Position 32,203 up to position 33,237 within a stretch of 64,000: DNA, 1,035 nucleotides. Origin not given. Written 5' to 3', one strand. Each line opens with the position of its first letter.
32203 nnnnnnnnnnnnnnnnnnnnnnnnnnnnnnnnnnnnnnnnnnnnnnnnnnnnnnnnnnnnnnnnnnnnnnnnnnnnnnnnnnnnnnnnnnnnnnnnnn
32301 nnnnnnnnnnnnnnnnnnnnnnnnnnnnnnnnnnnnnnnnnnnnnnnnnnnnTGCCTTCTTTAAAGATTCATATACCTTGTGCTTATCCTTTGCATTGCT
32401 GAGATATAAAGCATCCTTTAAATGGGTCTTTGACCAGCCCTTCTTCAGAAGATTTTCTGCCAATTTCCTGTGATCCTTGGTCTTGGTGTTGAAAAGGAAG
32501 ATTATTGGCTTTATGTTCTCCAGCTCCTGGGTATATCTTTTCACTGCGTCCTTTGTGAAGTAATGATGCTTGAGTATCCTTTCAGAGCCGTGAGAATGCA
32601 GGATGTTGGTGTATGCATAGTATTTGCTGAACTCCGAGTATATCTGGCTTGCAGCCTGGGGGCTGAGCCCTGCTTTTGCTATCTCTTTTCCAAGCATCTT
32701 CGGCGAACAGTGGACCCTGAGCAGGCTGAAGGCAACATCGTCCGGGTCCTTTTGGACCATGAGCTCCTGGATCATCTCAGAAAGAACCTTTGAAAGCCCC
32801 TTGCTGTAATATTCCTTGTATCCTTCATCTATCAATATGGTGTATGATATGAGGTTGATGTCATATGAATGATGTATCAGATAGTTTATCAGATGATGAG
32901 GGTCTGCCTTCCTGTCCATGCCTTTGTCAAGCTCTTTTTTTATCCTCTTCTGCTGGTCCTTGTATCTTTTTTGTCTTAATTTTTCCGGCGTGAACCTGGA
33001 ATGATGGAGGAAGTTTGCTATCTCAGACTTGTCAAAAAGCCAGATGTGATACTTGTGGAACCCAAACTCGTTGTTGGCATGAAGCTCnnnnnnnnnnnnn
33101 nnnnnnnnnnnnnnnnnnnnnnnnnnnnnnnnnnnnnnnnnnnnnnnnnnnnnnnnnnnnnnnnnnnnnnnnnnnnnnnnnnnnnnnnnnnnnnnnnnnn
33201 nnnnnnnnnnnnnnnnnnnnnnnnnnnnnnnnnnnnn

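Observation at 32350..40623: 2757-aa protein combining FG-GAP beta-propeller repeats with a ~20-helix membrane domain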

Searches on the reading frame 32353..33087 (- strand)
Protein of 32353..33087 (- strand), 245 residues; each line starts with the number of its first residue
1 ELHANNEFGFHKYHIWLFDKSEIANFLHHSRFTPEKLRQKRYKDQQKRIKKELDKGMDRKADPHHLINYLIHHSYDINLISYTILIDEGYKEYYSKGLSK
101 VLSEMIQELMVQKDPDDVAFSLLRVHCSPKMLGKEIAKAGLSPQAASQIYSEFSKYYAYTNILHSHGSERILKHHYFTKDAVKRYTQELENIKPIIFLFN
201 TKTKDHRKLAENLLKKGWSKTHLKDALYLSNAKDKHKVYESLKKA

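Call 71: search_protein_families(library=pfam, proteins=[window:32353-33087:-], max_evalue=10)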
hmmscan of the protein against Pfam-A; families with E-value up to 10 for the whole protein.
window:32353-33087:- (245 aa): 1 family
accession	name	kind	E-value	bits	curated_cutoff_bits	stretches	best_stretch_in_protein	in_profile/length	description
PF05942.16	PaREP1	-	0.036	14.4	24.4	1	15-51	77-113/115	Archaeal PaREP1/PaREP8 family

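Call 106: search_protein_families(library=ncbifam, proteins=[window:32353-33087:-], max_evalue=0.1)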
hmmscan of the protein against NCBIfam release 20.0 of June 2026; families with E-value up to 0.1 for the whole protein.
window:32353-33087:- (245 aa): 0 families
